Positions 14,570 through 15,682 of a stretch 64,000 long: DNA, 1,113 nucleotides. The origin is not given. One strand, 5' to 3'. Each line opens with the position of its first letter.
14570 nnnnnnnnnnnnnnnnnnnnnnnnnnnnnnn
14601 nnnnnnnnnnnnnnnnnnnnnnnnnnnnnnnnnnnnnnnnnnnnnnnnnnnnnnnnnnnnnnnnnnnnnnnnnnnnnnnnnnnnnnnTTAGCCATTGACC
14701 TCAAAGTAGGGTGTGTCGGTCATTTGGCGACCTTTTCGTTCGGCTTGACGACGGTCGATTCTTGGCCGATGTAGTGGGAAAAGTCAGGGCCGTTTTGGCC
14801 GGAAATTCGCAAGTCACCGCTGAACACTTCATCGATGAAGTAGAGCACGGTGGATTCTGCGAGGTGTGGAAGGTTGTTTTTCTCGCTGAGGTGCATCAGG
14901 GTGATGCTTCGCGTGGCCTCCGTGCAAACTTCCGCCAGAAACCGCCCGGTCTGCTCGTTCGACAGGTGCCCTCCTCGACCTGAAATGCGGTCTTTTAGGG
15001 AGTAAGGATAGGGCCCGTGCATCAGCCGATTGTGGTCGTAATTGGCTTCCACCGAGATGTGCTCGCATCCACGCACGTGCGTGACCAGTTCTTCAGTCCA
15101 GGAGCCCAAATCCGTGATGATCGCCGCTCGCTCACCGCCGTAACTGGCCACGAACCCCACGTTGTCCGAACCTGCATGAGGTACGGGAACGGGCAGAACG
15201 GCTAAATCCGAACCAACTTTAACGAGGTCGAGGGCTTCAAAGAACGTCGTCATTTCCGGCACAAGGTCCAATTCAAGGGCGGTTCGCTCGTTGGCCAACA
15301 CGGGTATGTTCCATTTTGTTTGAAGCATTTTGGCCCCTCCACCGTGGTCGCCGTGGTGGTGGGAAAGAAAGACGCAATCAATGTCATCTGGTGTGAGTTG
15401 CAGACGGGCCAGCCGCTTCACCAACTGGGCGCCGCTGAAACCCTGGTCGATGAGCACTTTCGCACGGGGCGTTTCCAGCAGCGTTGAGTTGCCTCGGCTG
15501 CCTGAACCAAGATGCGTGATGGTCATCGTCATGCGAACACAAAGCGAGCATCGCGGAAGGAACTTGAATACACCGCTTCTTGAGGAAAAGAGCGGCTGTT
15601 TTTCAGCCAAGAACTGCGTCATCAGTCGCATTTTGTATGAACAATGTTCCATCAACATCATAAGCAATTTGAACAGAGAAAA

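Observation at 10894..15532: Orphan minor-pilin-like cassette (three class-III-signal-peptide proteins + 560-aa beta protein) preceded by a YycJ-like MBL hydrolase, without any pilus ATPase or platform gene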

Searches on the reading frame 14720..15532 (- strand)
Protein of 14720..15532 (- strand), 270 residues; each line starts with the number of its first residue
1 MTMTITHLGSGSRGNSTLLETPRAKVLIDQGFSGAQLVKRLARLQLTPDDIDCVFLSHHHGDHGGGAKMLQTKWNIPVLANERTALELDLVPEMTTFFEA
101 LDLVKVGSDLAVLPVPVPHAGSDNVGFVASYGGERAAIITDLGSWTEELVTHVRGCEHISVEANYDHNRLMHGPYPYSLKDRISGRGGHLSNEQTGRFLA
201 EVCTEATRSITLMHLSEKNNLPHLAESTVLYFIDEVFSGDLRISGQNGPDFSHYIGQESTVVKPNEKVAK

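Call 3: search_protein_families(library=pfam, proteins=[window:14720-15532:-], max_evalue=1)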
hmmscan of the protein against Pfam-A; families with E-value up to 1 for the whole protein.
window:14720-15532:- (270 aa): 5 families
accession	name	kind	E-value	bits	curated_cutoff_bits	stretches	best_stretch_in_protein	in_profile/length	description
PF12706.13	Lactamase_B_2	-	2.1e-17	63.8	27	1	26-206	3-194/200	Beta-lactamase superfamily domain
PF00753.33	Lactamase_B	-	1.3e-15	58.3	22.7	1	13-139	5-147/196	Metallo-beta-lactamase superfamily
PF13483.12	Lactamase_B_3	-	0.011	16.2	24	1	15-79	8-62/160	Beta-lactamase superfamily domain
PF16661.11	Lactamase_B_6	-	0.017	14.9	27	1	18-74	1-59/193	Metallo-beta-lactamase superfamily domain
PF24208.1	Beta-tre_PLH30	-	0.12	12.8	27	1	190-250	3-65/130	Endo-acting ulvan lyase beta-trefoil domain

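Call 4: search_protein_families(library=ncbifam, proteins=[window:14720-15532:-], max_evalue=1)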
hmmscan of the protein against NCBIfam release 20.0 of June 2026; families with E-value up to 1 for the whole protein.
window:14720-15532:- (270 aa): 48 families (the best 25 are shown)
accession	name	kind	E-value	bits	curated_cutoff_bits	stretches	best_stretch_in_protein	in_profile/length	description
NF012229.1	bla_class_B_core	domain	4e-08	33.5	100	1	17-86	18-86/139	metallo-beta-lactamase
NF033105.1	bla_subclass_B3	equivalog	8.1e-07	28.6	240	1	16-87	25-98/257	subclass B3 metallo-beta-lactamase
NF000456.2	blaMSI-1_fam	exception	1.1e-06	28.2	550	1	16-81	50-117/289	MSI-1 family subclass B3 metallo-beta-lactamase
TIGR03413.1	GSH_gloB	equivalog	1.3e-06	28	200.8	1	24-116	21-105/248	hydroxyacylglutathione hydrolase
NF045584.1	cas14_MBL_CASP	equivalog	1.3e-06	27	800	1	13-66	13-66/612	type VII CRISPR-associated protein Cas14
NF047925.1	pyridox_lacton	equivalog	7.3e-06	26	325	1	38-73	76-111/268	4-pyridoxolactonase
NF001911.0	PRK00685.1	equivalog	1.1e-05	25.1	144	1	17-83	11-73/228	metal-dependent hydrolase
TIGR02651.1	RNase_Z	equivalog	1.4e-05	24.3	292.95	1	15-67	19-68/302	ribonuclease Z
TIGR03675.1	arCOG00543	equivalog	4.1e-05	22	580.2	1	4-79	176-258/631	beta-CASP ribonuclease aCPSF1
NF000801.0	PRK00055.1-3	equivalog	5.5e-05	22.4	252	1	15-66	21-69/307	ribonuclease Z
NF033106.1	blaL1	exception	0.00011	21.3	560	1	17-87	62-134/290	L1 family subclass B3 metallo-beta-lactamase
NF047919.1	lactonase_YtnP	equivalog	0.00024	20.4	425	1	35-73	84-122/274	YtnP family quorum-quenching lactonase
NF045699.1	AHLLactAiiA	equivalog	0.00041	19.6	375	1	26-72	71-117/251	quorum-quenching N-acyl homoserine lactonase AiiA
NF000469.2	CAR_gen_B3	exception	0.00051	19.1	500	1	18-72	78-134/311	CAR family subclass B3 metallo-beta-lactamase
NF000439.2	blaAIM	exception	0.00066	19.3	675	1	11-82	54-128/303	AIM family subclass B3 metallo-beta-lactamase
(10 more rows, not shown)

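Call 83: search_solved_structures(query=window:14720-15532:-, max_evalue=0.001)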
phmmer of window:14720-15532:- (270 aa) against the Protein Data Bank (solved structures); distinct sequences matched with E-value up to 0.001: 21.
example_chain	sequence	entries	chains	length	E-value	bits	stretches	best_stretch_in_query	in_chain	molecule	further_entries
5iqk_A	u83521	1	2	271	1.6e-05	27.9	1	11-88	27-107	beta-lactamase Rm3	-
8hxe_A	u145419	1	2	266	6e-05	26.1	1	16-87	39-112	Metallo-beta-lactamase L1 type 3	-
8hxi_A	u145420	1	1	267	6.1e-05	26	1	16-87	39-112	Metallo-beta-lactamase L1 type 3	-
8hxi_B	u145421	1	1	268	6.1e-05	26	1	16-87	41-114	Metallo-beta-lactamase L1 type 3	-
1sml_A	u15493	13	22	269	6.1e-05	26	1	16-87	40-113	PROTEIN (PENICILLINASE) | Metallo-beta-lactamase L1 | Metallo-beta-lactamase L1 type 3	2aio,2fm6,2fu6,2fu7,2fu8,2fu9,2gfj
5evb_A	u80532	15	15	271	6.2e-05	26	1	16-87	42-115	Metallo-beta-lactamase L1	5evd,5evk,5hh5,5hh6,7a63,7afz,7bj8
4p62_A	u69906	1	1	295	0.00011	25.2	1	11-83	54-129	Metallo-beta-lactamase AIM-1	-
6e0s_A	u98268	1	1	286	0.00018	24.5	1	11-81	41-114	MEM-A1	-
2qjs_A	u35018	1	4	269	0.00031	23.7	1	16-87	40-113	Metallo-beta-lactamase L1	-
4ax0_B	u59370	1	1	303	0.00036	23.5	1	11-83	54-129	METALLO-BETA-LACTAMASE AIM-1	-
4ax1_B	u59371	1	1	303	0.00041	23.3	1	11-83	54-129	METALLO-BETA-LACTAMASE AIM-1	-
4awy_B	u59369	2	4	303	0.00041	23.3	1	11-83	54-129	METALLO-BETA-LACTAMASE AIM-1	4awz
6dr8_A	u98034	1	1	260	0.00073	22.5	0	15-85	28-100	Beta-lactamase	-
6u0y_A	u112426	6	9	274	0.00081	22.3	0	16-88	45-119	Putative metallo-beta-lactamase l1 (Beta-lactamase type ii) (Ec 3.5.2.6) (Penicillinase)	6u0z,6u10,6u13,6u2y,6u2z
6ua1_A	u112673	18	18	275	0.00082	22.3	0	16-88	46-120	Putative metallo-beta-lactamase l1 (Beta-lactamase type ii) (Ec 3.5.2.6) (Penicillinase)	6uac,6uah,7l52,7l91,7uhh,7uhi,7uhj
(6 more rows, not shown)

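Call 84: search_protein_families(library=padloc, proteins=[window:14720-15532:-], max_evalue=0.01)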
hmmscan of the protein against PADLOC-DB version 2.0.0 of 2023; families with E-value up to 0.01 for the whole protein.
window:14720-15532:- (270 aa): 3 families
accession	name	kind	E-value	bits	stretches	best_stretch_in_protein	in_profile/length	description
PDLC03805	RTasMBL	-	8.2e-05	19.9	1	4-69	2-66/322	DRT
PDLC03854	LmuA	-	0.00053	17.2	1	12-68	11-74/345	-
PDLC04676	PDC-M48B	-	0.0025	14.7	1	28-79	36-89/357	-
